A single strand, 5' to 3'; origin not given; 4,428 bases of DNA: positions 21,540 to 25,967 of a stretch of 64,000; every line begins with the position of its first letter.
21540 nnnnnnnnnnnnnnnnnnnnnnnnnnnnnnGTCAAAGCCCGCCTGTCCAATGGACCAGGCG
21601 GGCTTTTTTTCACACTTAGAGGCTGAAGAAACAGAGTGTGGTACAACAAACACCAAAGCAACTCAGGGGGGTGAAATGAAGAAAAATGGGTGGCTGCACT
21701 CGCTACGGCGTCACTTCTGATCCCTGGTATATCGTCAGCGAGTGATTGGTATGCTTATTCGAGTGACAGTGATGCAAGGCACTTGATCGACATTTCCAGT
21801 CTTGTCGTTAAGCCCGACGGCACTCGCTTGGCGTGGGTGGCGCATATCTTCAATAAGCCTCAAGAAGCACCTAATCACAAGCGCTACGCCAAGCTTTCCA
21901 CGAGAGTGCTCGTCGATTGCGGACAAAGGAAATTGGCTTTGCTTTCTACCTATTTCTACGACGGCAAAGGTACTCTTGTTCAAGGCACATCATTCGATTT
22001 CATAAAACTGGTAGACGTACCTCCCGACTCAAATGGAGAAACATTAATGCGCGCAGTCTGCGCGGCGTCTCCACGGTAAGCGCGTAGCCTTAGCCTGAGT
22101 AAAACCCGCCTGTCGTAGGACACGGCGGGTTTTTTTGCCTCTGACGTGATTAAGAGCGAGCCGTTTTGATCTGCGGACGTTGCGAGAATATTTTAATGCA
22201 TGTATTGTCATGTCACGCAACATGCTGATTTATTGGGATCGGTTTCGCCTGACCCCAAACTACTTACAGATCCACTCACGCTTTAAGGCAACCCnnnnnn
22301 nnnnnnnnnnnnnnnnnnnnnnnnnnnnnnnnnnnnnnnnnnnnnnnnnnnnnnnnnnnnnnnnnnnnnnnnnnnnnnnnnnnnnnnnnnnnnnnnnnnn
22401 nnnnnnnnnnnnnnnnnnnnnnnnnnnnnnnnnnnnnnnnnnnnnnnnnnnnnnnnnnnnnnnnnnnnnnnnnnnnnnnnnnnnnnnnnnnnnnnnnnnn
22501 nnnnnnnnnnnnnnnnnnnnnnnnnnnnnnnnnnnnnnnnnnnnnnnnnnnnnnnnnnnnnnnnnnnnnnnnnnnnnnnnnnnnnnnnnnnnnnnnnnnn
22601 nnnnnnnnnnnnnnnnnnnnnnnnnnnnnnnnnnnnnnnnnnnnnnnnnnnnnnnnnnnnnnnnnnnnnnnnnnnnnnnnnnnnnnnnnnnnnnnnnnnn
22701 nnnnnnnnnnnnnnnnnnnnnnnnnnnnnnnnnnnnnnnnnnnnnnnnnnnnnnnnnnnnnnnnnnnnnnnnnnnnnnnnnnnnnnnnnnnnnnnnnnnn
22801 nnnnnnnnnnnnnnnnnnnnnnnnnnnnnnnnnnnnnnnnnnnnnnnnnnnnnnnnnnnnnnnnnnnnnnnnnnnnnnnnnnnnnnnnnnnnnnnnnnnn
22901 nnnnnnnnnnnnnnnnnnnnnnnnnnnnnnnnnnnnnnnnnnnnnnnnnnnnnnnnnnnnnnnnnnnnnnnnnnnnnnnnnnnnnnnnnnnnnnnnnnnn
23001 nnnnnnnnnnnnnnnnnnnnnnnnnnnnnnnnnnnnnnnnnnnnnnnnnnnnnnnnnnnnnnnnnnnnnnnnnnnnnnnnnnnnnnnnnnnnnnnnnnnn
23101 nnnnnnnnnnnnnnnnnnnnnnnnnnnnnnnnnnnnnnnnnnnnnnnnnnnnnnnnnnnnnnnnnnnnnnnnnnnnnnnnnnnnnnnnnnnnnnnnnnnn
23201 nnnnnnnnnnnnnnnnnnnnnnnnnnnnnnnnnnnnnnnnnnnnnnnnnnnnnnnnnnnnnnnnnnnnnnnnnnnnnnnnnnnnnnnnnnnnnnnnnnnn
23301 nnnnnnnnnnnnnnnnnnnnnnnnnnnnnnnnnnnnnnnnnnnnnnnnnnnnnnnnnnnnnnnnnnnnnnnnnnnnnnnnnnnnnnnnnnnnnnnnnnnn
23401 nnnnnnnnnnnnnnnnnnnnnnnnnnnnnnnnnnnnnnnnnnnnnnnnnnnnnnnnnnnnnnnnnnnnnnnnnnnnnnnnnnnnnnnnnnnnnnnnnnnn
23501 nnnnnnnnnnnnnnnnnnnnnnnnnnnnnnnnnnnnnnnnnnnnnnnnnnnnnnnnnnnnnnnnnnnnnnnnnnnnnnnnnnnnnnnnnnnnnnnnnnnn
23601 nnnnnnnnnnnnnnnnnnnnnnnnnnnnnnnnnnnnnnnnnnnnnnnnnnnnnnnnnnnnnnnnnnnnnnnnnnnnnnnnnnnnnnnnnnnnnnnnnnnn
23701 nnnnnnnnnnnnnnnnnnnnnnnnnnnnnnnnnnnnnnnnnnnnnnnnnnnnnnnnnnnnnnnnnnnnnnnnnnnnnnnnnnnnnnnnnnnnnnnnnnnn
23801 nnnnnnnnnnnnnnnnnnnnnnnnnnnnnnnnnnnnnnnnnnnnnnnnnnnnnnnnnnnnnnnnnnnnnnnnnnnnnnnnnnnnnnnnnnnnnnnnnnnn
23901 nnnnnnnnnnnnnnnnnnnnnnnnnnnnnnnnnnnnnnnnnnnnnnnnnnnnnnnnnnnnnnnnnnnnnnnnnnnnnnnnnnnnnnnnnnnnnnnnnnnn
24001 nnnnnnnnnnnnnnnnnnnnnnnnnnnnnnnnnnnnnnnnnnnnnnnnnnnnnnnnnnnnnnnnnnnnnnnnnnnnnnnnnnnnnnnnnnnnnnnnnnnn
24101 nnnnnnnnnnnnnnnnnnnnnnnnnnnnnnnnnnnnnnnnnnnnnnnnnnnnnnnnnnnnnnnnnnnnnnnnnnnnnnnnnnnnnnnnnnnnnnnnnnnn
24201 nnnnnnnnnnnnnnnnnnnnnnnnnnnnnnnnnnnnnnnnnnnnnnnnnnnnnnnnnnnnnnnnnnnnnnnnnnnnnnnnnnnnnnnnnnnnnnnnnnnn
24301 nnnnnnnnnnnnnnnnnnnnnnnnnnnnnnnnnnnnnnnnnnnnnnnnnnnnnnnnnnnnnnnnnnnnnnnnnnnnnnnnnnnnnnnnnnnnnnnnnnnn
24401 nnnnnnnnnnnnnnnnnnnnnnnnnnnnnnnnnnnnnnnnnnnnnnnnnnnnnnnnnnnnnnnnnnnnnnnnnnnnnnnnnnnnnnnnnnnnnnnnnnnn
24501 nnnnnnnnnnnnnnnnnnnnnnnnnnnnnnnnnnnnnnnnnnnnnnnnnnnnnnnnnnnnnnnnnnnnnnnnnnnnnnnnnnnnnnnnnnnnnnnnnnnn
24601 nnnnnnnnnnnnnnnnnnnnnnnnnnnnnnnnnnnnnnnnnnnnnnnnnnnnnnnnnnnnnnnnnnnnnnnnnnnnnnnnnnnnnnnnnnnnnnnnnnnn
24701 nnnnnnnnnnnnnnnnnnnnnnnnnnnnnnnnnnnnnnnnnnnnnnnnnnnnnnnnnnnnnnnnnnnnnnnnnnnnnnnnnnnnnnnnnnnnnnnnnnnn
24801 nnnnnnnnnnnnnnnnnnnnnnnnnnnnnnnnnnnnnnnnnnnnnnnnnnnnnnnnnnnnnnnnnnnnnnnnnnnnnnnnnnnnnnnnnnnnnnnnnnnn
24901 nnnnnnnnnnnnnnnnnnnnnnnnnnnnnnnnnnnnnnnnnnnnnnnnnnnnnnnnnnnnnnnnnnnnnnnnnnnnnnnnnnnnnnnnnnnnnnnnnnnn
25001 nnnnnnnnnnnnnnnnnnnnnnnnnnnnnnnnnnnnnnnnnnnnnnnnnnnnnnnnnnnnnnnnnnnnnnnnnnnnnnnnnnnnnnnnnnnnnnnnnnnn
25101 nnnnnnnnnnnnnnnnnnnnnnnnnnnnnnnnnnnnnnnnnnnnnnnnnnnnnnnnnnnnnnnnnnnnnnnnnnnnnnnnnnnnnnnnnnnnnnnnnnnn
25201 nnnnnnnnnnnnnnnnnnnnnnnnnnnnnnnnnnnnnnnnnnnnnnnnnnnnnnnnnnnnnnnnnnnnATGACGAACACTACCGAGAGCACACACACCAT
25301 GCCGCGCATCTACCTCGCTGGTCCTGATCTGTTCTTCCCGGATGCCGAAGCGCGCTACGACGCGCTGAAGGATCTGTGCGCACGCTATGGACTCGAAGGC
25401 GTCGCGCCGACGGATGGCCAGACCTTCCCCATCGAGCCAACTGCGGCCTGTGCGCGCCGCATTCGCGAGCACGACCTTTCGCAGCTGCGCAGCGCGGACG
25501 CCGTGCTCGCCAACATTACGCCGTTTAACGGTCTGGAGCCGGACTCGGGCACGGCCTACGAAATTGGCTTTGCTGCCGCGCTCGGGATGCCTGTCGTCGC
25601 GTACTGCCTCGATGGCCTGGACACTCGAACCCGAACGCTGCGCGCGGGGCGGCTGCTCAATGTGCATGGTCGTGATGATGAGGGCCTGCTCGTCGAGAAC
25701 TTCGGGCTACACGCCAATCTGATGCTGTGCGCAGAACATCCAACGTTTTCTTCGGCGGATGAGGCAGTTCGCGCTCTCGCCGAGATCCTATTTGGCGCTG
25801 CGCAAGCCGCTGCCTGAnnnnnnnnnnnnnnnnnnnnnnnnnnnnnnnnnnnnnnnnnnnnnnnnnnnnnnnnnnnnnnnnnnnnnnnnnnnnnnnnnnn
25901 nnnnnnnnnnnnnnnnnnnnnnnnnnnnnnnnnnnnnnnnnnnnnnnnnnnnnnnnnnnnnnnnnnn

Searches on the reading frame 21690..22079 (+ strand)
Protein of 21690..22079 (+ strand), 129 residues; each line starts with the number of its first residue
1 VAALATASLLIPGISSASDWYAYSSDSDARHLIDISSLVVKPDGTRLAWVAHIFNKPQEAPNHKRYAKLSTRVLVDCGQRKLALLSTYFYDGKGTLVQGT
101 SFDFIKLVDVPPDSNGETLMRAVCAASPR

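Call 78: search_protein_families(library=pfam, proteins=[window:21690-22079:+], max_evalue=0.05)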
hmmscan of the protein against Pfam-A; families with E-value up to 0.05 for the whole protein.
window:21690-22079:+ (129 aa): 1 family
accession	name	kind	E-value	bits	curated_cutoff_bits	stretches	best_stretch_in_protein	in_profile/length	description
PF16747.10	Adhesin_E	-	5.3e-13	49.6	23.7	1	20-125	1-109/109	Surface-adhesin protein E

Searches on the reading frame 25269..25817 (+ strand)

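Call 78: search_protein_families(library=pfam, proteins=[window:25269-25817:+], max_evalue=0.05)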
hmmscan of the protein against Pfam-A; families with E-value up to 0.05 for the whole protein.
window:25269-25817:+ (182 aa): 2 families
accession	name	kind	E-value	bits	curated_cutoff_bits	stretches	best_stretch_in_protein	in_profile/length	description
PF05014.21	Nuc_deoxyrib_tr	-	3.9e-33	114.5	28.8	1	14-152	1-117/117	Nucleoside 2-deoxyribosyltransferase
PF15891.11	Nuc_deoxyri_tr2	-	0.022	15.5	30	1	13-111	3-100/105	Nucleoside 2-deoxyribosyltransferase like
